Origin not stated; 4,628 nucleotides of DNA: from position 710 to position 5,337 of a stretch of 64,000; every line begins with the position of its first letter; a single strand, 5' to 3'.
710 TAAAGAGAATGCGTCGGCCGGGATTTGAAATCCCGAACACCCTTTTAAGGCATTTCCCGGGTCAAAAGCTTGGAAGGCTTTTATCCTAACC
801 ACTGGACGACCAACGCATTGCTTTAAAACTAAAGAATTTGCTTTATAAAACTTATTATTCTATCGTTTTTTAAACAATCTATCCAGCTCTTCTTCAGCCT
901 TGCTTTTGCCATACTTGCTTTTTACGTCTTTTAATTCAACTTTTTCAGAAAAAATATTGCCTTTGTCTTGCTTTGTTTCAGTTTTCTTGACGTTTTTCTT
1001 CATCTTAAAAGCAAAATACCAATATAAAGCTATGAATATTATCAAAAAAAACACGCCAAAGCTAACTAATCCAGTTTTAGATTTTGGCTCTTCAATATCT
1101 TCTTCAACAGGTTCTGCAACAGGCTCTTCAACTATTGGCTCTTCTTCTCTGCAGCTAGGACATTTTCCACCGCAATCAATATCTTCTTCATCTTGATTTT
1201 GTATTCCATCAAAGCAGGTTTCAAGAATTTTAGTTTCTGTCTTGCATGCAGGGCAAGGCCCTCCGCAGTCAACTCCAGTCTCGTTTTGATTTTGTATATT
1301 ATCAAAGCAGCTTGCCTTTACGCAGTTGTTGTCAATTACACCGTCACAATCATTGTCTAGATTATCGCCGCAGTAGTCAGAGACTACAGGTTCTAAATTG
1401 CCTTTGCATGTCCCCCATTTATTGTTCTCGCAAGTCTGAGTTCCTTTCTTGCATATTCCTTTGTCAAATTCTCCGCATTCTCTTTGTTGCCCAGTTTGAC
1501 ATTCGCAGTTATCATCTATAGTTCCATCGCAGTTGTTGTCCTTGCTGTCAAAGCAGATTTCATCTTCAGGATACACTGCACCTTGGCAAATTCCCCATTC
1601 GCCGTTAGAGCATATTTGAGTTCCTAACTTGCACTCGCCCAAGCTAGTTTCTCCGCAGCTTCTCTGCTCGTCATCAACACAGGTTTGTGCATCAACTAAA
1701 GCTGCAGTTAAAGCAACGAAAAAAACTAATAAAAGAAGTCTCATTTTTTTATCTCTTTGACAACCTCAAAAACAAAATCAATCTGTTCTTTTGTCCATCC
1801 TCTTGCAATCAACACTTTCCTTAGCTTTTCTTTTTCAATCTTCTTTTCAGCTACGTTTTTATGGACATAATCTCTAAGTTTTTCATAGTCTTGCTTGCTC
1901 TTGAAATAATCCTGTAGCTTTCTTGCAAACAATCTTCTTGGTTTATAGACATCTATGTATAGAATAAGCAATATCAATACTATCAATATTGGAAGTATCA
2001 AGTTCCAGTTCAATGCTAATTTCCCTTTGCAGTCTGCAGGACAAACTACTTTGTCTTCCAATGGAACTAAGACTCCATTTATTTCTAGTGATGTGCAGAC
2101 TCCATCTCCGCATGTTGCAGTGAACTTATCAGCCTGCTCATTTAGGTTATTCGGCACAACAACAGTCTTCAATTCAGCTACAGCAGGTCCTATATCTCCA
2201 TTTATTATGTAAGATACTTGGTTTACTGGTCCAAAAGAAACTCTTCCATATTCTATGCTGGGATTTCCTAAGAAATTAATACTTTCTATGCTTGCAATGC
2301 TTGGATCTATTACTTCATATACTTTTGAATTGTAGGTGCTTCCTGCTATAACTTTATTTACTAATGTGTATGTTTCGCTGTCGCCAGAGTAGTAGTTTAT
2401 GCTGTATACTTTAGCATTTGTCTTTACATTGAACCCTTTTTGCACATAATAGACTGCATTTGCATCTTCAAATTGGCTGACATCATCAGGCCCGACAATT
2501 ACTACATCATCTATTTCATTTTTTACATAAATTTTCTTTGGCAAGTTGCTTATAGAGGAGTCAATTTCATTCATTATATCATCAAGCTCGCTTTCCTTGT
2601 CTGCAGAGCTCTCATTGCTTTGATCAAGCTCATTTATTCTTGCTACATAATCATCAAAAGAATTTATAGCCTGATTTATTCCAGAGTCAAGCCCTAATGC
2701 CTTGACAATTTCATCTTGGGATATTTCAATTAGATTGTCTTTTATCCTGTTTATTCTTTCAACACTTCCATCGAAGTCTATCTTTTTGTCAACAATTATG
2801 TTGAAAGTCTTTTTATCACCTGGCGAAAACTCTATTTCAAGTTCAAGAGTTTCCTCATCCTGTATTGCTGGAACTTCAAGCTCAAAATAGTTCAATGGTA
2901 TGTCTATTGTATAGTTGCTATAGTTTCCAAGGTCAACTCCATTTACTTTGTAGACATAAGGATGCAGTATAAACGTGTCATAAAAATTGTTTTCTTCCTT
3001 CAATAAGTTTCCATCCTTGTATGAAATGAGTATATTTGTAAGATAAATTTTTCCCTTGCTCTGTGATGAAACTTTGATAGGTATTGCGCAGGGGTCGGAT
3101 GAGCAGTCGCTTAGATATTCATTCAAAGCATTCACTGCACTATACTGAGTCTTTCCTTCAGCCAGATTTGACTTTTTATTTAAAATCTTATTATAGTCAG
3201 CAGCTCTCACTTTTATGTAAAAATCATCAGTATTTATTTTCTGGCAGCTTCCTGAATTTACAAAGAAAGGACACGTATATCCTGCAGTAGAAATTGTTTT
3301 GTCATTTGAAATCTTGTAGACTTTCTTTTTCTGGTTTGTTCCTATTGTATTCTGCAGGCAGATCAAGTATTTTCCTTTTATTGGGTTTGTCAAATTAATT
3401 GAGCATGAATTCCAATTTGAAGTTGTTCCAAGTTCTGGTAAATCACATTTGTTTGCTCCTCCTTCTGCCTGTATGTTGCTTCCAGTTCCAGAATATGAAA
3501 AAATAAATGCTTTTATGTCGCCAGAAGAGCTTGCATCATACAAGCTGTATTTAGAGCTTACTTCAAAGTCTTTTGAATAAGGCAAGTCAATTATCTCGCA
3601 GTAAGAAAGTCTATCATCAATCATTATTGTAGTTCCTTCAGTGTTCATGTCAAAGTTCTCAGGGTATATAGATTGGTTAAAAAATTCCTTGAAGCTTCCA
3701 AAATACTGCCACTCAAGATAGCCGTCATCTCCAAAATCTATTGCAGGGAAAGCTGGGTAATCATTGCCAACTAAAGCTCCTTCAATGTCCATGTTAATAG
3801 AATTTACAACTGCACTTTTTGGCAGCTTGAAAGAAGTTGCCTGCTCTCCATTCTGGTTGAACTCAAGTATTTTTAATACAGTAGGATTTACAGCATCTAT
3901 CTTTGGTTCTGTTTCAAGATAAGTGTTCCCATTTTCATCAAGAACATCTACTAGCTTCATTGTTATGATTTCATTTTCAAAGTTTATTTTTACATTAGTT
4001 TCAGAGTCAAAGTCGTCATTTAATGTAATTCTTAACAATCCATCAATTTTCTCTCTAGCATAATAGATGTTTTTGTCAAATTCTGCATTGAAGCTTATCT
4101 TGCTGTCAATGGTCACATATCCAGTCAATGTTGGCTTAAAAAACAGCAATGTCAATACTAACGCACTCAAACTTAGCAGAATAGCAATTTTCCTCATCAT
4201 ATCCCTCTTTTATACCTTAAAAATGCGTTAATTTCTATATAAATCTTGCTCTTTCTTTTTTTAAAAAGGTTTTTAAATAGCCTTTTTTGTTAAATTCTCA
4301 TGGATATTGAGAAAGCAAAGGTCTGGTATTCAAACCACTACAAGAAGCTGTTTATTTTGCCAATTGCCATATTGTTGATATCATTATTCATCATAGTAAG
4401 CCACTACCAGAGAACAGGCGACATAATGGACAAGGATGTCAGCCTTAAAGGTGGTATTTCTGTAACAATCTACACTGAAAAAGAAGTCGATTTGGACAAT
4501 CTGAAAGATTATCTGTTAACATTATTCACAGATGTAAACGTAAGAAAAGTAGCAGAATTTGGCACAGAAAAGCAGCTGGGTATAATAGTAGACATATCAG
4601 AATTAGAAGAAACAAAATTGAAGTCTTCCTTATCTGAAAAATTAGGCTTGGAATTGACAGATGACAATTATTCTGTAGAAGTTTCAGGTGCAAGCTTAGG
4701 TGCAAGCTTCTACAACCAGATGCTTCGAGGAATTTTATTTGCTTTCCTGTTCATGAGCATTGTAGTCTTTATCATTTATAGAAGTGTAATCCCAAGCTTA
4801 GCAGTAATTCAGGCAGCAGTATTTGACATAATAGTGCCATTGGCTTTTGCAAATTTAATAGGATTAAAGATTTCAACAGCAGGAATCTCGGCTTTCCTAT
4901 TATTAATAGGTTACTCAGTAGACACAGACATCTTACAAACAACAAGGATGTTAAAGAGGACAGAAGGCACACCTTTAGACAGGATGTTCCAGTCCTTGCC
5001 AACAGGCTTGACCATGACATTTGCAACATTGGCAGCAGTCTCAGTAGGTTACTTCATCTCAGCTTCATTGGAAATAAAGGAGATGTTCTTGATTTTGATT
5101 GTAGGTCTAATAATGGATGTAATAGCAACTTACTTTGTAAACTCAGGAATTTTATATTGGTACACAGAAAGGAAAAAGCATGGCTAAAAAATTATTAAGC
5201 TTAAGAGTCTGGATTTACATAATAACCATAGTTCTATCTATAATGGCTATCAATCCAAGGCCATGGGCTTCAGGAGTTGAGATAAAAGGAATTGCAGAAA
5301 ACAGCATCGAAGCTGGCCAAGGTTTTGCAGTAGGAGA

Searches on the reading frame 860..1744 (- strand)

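Call 44: search_protein_families(library=pfam, proteins=[window:860-1744:-], max_evalue=0.001)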
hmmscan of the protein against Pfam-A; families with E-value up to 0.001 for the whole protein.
window:860-1744:- (294 aa): 1 family
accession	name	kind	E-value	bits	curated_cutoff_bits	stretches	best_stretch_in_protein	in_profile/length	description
PF11617.13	Cu-binding_MopE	-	0.00075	20.1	27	0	61-78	14-30/30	Putative metal-binding motif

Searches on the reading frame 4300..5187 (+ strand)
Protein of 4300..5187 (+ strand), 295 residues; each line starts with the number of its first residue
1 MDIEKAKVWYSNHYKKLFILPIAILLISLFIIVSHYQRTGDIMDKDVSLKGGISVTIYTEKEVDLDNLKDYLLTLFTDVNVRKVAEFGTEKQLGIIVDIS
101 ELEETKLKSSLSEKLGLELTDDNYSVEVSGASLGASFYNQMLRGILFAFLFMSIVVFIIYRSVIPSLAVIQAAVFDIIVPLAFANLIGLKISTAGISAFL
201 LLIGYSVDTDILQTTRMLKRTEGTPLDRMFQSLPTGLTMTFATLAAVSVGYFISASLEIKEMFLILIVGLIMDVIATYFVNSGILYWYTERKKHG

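Call 44: search_protein_families(library=pfam, proteins=[window:4300-5187:+], max_evalue=0.001)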
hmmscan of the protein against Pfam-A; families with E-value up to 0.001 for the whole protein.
window:4300-5187:+ (295 aa): 1 family
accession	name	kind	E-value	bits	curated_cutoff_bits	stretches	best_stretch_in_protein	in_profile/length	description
PF02355.23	SecD_SecF_C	-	4.2e-27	95.2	20.5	1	123-290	15-188/189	Protein export membrane protein SecD/SecF, C-terminal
